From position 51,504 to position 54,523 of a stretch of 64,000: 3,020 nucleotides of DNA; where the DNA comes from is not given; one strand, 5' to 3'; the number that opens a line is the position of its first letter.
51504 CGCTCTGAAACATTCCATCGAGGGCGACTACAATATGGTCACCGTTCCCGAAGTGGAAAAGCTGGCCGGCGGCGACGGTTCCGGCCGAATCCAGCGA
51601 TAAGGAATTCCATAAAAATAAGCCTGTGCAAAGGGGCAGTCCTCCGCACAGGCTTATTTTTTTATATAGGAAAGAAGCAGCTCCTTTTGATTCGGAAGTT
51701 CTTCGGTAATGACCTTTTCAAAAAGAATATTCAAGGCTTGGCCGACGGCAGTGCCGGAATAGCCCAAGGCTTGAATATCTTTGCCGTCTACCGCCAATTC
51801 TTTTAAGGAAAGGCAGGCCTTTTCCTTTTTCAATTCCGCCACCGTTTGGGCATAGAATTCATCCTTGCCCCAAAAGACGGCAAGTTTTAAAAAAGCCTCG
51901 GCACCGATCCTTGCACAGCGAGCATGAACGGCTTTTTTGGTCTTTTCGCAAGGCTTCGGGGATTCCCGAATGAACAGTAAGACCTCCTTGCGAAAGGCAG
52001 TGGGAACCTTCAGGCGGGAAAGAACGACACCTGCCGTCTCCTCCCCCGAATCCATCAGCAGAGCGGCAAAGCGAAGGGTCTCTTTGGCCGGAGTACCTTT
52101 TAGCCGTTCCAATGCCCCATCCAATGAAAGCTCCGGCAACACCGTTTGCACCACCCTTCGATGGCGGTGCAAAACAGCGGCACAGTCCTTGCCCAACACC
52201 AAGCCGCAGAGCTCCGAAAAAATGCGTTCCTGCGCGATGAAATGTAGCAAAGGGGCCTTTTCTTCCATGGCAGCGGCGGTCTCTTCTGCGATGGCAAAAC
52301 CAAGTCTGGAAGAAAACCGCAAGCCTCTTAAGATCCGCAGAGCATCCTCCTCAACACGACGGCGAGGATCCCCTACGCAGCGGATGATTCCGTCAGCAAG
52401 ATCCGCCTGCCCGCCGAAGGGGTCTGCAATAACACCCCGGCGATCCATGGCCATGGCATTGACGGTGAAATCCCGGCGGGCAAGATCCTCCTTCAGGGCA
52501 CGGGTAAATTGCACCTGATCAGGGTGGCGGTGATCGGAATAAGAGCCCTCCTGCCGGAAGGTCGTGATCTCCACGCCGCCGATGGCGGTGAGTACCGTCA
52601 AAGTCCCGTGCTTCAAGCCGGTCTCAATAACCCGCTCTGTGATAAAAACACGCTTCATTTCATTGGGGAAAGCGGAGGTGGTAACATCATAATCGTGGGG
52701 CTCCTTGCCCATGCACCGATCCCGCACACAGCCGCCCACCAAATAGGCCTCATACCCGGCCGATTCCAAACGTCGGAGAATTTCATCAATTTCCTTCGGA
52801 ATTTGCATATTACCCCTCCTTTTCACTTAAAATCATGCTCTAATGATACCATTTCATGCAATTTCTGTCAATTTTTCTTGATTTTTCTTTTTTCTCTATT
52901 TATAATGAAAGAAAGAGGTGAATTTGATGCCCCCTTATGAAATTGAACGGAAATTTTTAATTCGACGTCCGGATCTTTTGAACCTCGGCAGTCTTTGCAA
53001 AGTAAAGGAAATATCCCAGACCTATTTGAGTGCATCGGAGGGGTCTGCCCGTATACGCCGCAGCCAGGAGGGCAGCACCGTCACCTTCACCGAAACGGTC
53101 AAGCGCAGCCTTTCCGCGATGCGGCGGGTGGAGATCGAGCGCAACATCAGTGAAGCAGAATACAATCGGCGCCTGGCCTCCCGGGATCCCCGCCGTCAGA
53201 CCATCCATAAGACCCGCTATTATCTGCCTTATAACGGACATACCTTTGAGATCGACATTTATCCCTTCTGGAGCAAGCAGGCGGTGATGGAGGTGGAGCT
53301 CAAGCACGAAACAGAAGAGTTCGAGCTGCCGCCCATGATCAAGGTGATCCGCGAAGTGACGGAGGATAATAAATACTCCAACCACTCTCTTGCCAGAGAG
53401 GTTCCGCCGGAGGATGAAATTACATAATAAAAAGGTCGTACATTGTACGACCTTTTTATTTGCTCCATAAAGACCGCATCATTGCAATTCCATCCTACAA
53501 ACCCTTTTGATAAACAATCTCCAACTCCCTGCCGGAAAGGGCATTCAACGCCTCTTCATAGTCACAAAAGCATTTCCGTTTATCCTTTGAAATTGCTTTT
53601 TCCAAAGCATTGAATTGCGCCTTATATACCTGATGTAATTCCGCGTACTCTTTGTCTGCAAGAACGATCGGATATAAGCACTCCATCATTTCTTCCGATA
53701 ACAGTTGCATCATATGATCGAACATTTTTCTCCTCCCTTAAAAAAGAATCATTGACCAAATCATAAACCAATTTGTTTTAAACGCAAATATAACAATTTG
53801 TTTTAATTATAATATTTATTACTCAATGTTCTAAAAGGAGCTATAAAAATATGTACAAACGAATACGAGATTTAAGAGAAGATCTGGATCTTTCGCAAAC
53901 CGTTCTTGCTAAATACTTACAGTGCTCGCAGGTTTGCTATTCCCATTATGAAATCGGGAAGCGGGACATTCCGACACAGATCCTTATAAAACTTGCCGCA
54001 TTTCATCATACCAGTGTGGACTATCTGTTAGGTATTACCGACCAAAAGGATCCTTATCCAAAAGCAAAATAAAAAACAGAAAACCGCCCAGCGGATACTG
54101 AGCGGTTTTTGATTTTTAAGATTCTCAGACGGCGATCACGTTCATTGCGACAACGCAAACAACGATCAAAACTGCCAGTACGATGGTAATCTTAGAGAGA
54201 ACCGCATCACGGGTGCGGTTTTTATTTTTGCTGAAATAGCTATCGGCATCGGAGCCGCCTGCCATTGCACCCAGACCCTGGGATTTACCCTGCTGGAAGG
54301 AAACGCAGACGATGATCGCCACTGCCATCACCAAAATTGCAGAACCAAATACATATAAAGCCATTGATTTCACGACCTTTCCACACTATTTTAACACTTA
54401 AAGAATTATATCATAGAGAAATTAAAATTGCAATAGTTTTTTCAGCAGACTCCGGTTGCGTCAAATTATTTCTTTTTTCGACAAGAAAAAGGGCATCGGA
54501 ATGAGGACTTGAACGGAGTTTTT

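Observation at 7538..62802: Five paralogous mini XRE-HTH / tiny-partner divergent cassettes scattered among housekeeping operons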

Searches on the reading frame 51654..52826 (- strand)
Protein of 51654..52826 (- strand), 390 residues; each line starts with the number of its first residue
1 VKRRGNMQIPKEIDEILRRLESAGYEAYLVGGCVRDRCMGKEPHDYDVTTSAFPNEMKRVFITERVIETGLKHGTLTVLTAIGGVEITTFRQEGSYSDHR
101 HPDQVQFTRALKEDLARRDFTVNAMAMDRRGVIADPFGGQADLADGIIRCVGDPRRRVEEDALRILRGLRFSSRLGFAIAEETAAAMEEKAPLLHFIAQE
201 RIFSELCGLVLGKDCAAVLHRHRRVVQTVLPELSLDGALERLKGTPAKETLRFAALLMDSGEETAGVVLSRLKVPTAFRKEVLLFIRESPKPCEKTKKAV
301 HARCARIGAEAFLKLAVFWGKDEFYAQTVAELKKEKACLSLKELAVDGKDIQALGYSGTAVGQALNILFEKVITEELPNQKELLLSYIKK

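Call 70: search_protein_families(library=pfam, max_evalue=0.0001, proteins=[window:51654-52826:-])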
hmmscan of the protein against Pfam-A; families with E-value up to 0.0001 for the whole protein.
window:51654-52826:- (390 aa): 3 families
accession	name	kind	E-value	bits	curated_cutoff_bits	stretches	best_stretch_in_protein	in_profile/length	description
PF01743.26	PolyA_pol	-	2.5e-37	128.5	23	1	27-149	1-126/126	Poly A polymerase head domain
PF13735.12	tRNA_NucTran2_2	-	8.6e-10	39.2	27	1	248-387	5-148/149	tRNA nucleotidyltransferase domain 2 putative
PF12627.12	PolyA_pol_RNAbd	-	8.8e-09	35.4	22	1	176-233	1-60/64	Probable RNA and SrmB- binding site of polymerase A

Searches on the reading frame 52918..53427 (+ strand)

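Call 26: search_protein_families(library=ncbifam, proteins=[window:52918-53427:+], max_evalue=0.00001)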
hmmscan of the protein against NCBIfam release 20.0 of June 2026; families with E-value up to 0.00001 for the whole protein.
window:52918-53427:+ (169 aa): 0 families

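Call 70: search_protein_families(library=pfam, max_evalue=0.0001, proteins=[window:52918-53427:+])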
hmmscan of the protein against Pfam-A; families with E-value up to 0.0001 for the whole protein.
window:52918-53427:+ (169 aa): 1 family
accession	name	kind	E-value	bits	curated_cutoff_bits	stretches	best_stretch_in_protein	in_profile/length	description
PF01928.26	CYTH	-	1.5e-07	31.8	23.2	1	7-141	2-156/179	CYTH domain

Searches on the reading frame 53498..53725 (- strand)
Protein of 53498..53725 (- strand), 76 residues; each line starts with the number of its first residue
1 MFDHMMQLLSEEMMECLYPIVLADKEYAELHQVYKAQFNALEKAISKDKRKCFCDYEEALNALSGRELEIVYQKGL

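Call 5: search_protein_families(library=pfam, max_evalue=1, proteins=[window:53498-53725:-])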
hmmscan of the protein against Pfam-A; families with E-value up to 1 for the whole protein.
seq(76 aa): 0 families
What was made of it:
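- On DUF6809 (PF20648), applied to partner 4 (53495-53725): The 76-aa window protein gives no hit (call 5).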

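Call 48: search_protein_representatives(protein=window:53498-53725:-)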
Query: 76 residues. Proteins with E-value up to 0.001 (for the whole library): 4; up to 1e-10: 1; up to 1e-30: 1. The best 4 are listed.
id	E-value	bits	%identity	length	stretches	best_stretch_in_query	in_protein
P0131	2.2e-43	161.0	100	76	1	1-76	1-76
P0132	9.3e-09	51.5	36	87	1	3-76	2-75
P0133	4.1e-08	49.5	39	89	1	1-76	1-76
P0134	6.0e-07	45.8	41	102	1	1-76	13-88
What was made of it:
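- Partner 4 has only 3 homologues among 1.8 billion representative proteins (call 48).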

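Call 53: search_protein_families(library=pfam, max_evalue=1, proteins=[P0132, P0133, P0134])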
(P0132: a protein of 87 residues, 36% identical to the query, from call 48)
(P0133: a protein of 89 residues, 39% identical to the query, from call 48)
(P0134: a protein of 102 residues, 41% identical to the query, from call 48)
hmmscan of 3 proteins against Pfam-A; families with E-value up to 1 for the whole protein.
P0132 (87 aa): 2 families
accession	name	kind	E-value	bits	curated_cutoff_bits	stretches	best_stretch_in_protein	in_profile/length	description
PF20648.2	DUF6809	-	0.0013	19.9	27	1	1-82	1-82/85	Family of unknown function (DUF6809)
PF06165.18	GH94_b-supersand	-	0.1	12.5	23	1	13-71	74-131/251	Glycosyl hydrolase 94, supersandwich domain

P0133 (89 aa): 0 families

P0134 (102 aa): 3 families
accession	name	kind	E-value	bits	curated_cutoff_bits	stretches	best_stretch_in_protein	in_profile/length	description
PF20648.2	DUF6809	-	0.00038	21.7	27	1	19-97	6-84/85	Family of unknown function (DUF6809)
PF03776.19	MinE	-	0.089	13.2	25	1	1-48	11-54/68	Septum formation topological specificity factor MinE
PF01877.22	RNA_binding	-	0.18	12.6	26.9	0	6-43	54-96/120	RNA binding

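Call 67: search_protein_families(library=phrogs, max_evalue=0.01, proteins=[window:53498-53725:-])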
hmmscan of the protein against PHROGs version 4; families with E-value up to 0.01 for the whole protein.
seq(76 aa): 0 families

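Call 68: search_protein_families(library=padloc, max_evalue=0.01, proteins=[window:53498-53725:-])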
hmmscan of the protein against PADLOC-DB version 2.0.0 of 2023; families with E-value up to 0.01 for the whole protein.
seq(76 aa): 0 families

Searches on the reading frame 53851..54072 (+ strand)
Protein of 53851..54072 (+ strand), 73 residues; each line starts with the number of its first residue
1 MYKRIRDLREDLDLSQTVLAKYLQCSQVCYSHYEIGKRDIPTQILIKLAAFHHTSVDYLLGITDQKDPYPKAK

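Call 5: search_protein_families(library=pfam, max_evalue=1, proteins=[window:53851-54069:+])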
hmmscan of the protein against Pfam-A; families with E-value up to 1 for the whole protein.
seq(73 aa): 5 families
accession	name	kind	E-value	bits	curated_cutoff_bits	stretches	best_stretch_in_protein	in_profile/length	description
PF01381.28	HTH_3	-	2.9e-10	40.5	23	1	5-59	1-55/55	Helix-turn-helix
PF13560.12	HTH_31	-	1.1e-07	32.4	27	1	4-56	5-58/64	Helix-turn-helix domain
PF12844.13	HTH_19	-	0.00068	19.9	30.2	1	2-50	1-49/64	Helix-turn-helix domain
PF22495.2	HTH_92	-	0.0092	15.7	27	1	6-46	1-42/45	RsaL-like HTH domain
PF15731.11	MqsA_antitoxin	-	0.021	15.3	30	1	4-48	73-116/131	Antitoxin component of bacterial toxin-antitoxin system, MqsA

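Call 67: search_protein_families(library=phrogs, max_evalue=0.01, proteins=[window:53851-54069:+])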
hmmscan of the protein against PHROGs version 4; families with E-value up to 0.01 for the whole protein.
window:53851-54069:+ (73 aa): 17 families
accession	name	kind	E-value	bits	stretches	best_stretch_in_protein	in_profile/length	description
phrog_8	-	transcription regulation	6.3e-15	56.5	1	2-69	78-145/346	transcriptional regulator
phrog_3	-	transcription regulation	3.9e-09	37.8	1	1-65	89-151/430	transcriptional repressor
phrog_34939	-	unknown function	6.4e-07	30.3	1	3-67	12-77/280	-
phrog_4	-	transcription regulation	1.8e-06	28.2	1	2-66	138-198/400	transcriptional repressor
phrog_2328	-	transcription regulation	4.6e-06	27.4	1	3-68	18-83/128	transcriptional repressor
phrog_2104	-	unknown function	6.4e-06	27.3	1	3-49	42-88/103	-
phrog_2967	-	transcription regulation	7.2e-05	23.4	1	2-65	12-75/225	transcriptional regulator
phrog_2439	-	transcription regulation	0.00022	21.2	1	3-61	10-68/367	transcriptional regulator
phrog_5823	-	transcription regulation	0.00031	21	1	3-65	9-72/404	transcriptional regulator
phrog_7396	-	unknown function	0.00046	20.9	1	30-67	48-85/227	-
phrog_5119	-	unknown function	0.00052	20.8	1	4-56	57-109/152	-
phrog_955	-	DNA, RNA and nucleotide metabolism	0.00053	20.7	1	4-53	28-77/142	HTH DNA binding protein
phrog_1994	-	DNA, RNA and nucleotide metabolism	0.00078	20.4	1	3-65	2-64/170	DNA binding protein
phrog_7241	-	transcription regulation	0.001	20.1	1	5-59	66-120/122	transcriptional regulator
phrog_4836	-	transcription regulation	0.0012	19.4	1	2-59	77-134/194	CII-like regulator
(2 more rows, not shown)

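Call 68: search_protein_families(library=padloc, max_evalue=0.01, proteins=[window:53851-54069:+])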
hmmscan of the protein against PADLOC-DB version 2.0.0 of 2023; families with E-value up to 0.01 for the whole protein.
window:53851-54069:+ (73 aa): 8 families
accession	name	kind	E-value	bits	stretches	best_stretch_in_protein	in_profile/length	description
PDLC02926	HTH_VI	-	2.2e-07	29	1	3-67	4-68/92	-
PDLC04142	capH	-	2.7e-05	23.2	1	3-66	9-72/103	capH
PDLC03952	RmrA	-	5.7e-05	20.1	1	3-60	25-82/395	-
PDLC03947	RmrA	-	5.8e-05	20.1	1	3-61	14-72/383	-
PDLC03951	RmrA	-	0.00027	18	1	3-65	11-73/400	-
PDLC03665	Control_protein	-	0.00067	17.9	1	3-51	11-60/77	control protein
PDLC02941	RT_II-A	-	0.0048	14.1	1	3-40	14-51/309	-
PDLC04775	PDC-M69A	-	0.0081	14.7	1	5-65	12-72/113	-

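Call 88: find_encoding_contigs(protein=window:53851-54072:+, flank=2500, max_places=10)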
Protein window:53851-54072:+ (73 aa): 9 contigs read that carry it; 8 places shown.
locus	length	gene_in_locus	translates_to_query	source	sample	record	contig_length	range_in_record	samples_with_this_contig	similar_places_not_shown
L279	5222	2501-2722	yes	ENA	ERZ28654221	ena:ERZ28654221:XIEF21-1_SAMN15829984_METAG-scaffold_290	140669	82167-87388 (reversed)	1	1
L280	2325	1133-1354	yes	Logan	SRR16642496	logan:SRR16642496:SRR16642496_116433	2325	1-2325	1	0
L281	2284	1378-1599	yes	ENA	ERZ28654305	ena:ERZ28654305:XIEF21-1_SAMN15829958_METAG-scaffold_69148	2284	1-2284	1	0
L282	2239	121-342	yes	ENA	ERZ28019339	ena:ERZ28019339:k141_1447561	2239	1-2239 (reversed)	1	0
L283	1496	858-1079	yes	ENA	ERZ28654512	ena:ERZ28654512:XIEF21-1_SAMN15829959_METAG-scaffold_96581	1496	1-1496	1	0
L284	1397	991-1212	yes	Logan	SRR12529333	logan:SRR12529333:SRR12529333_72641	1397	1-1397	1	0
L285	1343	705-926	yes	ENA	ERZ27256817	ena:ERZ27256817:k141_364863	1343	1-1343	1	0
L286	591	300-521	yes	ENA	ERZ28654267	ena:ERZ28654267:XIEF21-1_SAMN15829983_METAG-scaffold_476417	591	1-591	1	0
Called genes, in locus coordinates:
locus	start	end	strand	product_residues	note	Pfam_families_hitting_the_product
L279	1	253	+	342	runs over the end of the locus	PF00294:PfkB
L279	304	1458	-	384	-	PF01743:PolyA_pol, PF12627:PolyA_pol_RNAbd, PF13735:tRNA_NucTran2_2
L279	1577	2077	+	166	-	PF01928:CYTH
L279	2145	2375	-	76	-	-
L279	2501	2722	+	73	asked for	PF13560:HTH_31, PF01381:HTH_3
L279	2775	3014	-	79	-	-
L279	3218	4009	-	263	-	-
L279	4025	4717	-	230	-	PF20260:PUA_4 (weak), PF04452:Methyltrans_RNA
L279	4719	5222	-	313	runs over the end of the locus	PF06325:PrmA, PF05175:MTS, PF13847:Methyltransf_31 (weak), PF08241:Methyltransf_11 (weak), PF13649:Methyltransf_25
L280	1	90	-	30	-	?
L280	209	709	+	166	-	PF01928:CYTH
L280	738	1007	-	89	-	-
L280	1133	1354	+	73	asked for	PF13560:HTH_31, PF01381:HTH_3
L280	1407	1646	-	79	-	-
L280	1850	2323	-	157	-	?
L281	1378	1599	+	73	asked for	PF13560:HTH_31, PF01381:HTH_3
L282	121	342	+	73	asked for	PF13560:HTH_31, PF01381:HTH_3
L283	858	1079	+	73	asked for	PF13560:HTH_31, PF01381:HTH_3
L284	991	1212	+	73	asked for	PF13560:HTH_31, PF01381:HTH_3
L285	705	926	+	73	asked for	PF13560:HTH_31, PF01381:HTH_3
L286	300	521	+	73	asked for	PF13560:HTH_31, PF01381:HTH_3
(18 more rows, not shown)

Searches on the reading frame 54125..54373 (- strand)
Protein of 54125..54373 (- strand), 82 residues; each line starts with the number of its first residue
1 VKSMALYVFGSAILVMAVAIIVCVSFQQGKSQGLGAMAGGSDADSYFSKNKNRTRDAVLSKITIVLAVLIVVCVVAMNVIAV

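Call 26: search_protein_families(library=ncbifam, proteins=[window:54125-54373:-], max_evalue=0.00001)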
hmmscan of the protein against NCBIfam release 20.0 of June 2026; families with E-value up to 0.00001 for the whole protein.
window:54125-54373:- (82 aa): 1 family
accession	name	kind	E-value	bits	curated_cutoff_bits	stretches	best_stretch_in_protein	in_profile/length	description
TIGR00810.1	secG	equivalog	1.2e-14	54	30.85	1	9-80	4-72/73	preprotein translocase subunit SecG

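Call 54: find_encoding_contigs(protein=window:54125-54373:-, flank=3000, max_places=10)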
Protein window:54125-54373:- (82 aa): no gene with exactly this product is on record in the collection.
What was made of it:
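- Tried and rejected: Exact-protein look-up of SecG found nothing, probably because of a different start call (call 54).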
